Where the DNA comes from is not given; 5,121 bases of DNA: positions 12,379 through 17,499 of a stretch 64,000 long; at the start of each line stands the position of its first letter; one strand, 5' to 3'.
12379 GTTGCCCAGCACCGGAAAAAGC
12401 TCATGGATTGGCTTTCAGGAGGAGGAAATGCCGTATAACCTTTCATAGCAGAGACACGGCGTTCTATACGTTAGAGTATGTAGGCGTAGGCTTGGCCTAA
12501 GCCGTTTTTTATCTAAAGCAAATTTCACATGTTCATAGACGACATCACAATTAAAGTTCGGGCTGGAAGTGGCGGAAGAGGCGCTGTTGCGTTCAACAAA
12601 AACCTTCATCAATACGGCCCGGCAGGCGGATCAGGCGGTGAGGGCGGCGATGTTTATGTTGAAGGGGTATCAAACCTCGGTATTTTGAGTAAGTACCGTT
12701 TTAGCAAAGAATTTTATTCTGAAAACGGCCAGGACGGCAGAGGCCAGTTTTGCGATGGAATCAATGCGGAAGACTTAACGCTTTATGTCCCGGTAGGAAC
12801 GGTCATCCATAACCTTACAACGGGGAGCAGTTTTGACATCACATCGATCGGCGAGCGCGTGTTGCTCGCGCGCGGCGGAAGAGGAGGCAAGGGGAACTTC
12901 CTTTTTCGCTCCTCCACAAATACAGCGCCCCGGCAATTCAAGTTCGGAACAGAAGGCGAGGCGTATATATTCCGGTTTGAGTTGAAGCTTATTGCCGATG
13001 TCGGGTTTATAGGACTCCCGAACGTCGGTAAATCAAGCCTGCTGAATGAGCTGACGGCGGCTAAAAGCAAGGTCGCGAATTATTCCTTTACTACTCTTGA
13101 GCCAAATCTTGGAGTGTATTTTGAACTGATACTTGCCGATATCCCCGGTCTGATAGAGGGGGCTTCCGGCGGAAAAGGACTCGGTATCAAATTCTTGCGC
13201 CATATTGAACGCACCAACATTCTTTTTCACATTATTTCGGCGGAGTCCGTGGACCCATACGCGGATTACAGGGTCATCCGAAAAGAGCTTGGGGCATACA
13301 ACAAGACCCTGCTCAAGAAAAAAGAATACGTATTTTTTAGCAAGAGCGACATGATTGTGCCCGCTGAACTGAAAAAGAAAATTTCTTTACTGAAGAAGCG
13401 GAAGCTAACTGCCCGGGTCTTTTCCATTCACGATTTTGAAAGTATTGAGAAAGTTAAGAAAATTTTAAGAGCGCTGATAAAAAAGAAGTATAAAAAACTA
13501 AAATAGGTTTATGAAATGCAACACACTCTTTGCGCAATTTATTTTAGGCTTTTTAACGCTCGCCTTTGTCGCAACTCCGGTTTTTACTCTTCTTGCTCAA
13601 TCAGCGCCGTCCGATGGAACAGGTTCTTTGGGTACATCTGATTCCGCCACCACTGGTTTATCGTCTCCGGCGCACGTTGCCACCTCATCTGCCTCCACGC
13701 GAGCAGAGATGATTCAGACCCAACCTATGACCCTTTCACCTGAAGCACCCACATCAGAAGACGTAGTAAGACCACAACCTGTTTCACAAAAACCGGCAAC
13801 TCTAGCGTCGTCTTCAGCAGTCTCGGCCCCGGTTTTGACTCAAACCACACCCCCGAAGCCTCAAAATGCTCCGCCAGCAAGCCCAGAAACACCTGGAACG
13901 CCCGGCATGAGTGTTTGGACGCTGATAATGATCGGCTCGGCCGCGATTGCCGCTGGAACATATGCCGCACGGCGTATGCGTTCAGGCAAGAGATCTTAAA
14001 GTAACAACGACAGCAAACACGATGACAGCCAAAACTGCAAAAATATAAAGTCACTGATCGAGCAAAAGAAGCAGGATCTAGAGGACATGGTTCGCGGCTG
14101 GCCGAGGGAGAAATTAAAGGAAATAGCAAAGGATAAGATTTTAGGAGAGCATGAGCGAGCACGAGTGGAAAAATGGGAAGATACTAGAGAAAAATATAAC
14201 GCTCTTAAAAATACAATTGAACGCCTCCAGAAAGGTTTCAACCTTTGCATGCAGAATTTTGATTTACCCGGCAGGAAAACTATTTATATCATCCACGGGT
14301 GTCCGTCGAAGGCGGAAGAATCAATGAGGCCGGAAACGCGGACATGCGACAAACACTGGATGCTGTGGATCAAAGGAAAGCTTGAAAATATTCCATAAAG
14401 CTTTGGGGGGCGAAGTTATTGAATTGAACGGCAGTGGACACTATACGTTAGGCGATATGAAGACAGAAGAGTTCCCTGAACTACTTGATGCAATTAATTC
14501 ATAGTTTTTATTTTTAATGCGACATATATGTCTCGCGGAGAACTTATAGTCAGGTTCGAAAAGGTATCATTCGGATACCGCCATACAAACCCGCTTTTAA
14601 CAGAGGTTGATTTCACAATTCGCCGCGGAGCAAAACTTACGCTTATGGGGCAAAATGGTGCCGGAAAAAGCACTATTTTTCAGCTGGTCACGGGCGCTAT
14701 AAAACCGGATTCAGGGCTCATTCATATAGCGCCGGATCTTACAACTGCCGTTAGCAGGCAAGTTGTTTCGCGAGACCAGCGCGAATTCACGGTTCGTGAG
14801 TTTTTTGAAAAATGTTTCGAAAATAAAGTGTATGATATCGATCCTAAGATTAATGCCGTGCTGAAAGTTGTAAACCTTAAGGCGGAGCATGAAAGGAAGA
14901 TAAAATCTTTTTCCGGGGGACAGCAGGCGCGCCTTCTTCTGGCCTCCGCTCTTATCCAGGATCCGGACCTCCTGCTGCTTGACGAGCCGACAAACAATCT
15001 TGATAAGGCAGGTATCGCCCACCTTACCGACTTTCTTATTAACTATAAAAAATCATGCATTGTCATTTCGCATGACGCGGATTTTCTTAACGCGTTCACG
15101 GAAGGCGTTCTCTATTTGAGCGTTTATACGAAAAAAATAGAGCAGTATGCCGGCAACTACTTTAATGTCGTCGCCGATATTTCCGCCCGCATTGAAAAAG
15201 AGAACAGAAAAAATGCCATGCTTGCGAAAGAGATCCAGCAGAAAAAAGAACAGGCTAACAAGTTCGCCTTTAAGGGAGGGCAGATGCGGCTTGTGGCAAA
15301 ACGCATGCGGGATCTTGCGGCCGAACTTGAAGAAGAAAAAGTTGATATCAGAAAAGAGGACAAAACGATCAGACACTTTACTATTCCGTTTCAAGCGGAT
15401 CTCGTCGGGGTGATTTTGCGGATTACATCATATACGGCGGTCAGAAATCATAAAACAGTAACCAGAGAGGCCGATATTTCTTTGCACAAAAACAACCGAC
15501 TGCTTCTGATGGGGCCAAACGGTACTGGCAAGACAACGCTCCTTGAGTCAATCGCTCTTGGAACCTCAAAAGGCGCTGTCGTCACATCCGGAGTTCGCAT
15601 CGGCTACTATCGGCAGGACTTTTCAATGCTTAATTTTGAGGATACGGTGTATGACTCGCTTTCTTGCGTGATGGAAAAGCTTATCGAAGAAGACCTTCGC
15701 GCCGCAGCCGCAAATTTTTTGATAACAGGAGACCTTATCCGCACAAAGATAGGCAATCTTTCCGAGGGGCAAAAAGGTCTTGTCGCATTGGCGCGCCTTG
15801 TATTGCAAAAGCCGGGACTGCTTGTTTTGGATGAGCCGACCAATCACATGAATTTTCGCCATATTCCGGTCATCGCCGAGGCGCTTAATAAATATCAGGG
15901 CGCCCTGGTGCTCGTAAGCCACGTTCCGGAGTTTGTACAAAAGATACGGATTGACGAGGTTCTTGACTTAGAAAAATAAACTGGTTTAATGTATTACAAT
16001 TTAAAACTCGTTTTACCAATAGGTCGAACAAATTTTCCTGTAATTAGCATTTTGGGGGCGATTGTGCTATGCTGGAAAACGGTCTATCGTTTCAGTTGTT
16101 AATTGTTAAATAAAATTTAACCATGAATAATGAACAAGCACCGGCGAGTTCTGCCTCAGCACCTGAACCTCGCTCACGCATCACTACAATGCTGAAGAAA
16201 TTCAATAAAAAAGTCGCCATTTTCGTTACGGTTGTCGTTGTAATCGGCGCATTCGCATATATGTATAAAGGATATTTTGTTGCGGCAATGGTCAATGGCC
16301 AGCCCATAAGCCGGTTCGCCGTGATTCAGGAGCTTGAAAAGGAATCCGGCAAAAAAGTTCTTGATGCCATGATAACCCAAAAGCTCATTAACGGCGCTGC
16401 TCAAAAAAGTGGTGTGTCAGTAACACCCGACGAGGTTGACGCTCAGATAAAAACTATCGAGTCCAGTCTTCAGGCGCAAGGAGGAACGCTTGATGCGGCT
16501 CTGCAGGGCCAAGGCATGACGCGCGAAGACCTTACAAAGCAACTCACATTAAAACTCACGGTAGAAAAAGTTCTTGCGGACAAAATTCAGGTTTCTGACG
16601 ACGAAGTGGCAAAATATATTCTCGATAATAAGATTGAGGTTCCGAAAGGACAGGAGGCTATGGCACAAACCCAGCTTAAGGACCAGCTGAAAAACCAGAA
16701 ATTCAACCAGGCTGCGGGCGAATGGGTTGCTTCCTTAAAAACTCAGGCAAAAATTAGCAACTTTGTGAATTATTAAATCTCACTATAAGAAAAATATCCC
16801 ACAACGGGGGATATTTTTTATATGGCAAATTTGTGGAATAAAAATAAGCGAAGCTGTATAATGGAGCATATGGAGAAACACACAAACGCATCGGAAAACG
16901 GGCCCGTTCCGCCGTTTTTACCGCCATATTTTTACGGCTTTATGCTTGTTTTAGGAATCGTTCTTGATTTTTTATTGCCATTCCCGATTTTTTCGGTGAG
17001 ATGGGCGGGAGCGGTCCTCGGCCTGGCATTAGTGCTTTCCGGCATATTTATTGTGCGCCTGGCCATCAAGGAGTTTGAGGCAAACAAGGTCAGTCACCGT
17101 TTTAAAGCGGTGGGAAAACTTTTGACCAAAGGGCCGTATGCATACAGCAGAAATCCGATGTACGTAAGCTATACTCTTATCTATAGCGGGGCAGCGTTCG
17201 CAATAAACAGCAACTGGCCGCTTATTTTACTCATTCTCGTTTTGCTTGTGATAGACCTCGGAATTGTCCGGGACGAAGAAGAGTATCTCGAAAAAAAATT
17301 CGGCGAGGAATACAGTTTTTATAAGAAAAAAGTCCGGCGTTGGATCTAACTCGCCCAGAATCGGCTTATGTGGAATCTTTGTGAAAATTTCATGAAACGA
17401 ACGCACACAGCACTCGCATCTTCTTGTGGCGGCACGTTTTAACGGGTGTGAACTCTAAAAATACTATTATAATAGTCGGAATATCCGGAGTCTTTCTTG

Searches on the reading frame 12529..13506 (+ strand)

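Call 31: search_protein_families(library=pfam, proteins=[window:12529-13506:+], max_evalue=0.001)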
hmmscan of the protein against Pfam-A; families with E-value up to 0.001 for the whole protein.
window:12529-13506:+ (325 aa): 3 families
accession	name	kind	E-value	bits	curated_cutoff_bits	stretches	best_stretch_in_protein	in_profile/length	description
PF01018.28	GTP1_OBG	-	4.8e-42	143.7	27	1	3-154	1-155/155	GTP1/OBG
PF01926.29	MMR_HSR1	-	1.5e-22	80.3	21.9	1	157-262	1-103/113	50S ribosome-binding GTPase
PF02421.24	FeoB_N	-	2.1e-09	37.5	27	1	158-208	3-57/156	Ferrous iron transport protein B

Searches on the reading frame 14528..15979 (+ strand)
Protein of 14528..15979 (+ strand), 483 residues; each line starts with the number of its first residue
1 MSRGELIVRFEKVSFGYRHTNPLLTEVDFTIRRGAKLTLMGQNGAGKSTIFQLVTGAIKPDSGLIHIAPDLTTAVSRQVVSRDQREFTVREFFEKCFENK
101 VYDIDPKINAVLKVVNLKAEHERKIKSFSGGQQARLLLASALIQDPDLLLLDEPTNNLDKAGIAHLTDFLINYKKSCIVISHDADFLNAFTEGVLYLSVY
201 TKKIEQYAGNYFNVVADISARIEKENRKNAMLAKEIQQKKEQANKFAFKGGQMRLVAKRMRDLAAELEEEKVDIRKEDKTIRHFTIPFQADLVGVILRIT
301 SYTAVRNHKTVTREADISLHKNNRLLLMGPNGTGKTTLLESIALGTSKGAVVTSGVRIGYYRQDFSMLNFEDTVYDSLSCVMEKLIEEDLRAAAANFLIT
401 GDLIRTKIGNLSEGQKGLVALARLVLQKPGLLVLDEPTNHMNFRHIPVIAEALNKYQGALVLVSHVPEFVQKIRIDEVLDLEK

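Call 31: search_protein_families(library=pfam, proteins=[window:14528-15979:+], max_evalue=0.001)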
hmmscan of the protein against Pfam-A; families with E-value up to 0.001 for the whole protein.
window:14528-15979:+ (483 aa): 19 families
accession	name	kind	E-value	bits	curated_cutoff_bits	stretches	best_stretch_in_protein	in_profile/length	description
PF00005.33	ABC_tran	-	2.3e-47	161.5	25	2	24-156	1-137/137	ABC transporter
PF13304.12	AAA_21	-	5.2e-19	69.9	27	2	394-469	221-302/304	AAA domain, putative AbiEii toxin, Type IV TA system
PF02463.25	SMC_N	-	1.2e-13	51.5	40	0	82-190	92-205/220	RecF/RecN/SMC N terminal domain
PF13555.12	AAA_29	-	3.6e-09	36.7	27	1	305-342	6-42/61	P-loop containing region of AAA domain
PF13476.12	AAA_23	-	2.3e-08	35.3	27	1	313-356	11-53/201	AAA domain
PF00004.35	AAA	-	5.9e-06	27.2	21.2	0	325-355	1-31/131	ATPase family associated with various cellular activities (AAA)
PF20720.3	nSTAND3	-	7.9e-06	26.1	27.2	0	313-348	8-43/155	Novel STAND NTPase 3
PF13191.12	AAA_16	-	2.9e-05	25.1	32.6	0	323-360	25-63/167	AAA ATPase domain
PF10236.15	DAP3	-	3e-05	23.8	23.1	0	320-352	21-54/311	Mitochondrial ribosomal death-associated protein 3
PF06414.18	Zeta_toxin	-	3.4e-05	23.8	22.3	0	39-72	21-54/199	Zeta toxin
PF13481.12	AAA_25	-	4.3e-05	23.7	27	0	323-435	34-150/195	AAA domain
PF13401.12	AAA_22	-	4.6e-05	24.2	27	0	325-348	8-31/130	AAA domain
PF03193.22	RsgA_GTPase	-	6e-05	23.4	30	0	316-343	101-127/174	RsgA GTPase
PF00006.31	ATP-synt_ab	-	7.7e-05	22.9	29.5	0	321-354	13-47/213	ATP synthase alpha/beta family, nucleotide-binding domain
PF12775.13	AAA_7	-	9.8e-05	22.4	25.8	0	316-352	27-63/181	P-loop containing dynein motor region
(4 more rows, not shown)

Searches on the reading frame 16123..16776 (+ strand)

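Call 31: search_protein_families(library=pfam, proteins=[window:16123-16776:+], max_evalue=0.001)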
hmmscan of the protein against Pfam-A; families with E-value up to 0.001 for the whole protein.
window:16123-16776:+ (217 aa): 3 families
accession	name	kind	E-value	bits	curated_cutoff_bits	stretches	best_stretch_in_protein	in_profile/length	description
PF13624.11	SurA_N_3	-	1.5e-12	48.1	27.2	1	75-150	83-161/162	SurA-like N-terminal domain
PF13623.11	SurA_N_2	-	1.2e-06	28.9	28.5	1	72-125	82-138/145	SurA-like N-terminal domain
PF09312.16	SurA_N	-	2.5e-05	24.9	30.8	1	77-147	44-114/118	SurA N-terminal domain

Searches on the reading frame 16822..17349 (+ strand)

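Call 31: search_protein_families(library=pfam, proteins=[window:16822-17349:+], max_evalue=0.001)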
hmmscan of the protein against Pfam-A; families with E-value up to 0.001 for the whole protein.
window:16822-17349:+ (175 aa): 3 families
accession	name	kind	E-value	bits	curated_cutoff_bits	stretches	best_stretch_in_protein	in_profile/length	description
PF04191.18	PEMT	-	9.6e-17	61.8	25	1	65-162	4-104/105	Phospholipid methyltransferase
PF06966.17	DUF1295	-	1.1e-05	25.5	20.4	1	47-171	96-235/235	Protein of unknown function (DUF1295)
PF04140.19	ICMT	-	0.00056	20.7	24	0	97-156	32-93/95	Isoprenylcysteine carboxyl methyltransferase (ICMT) family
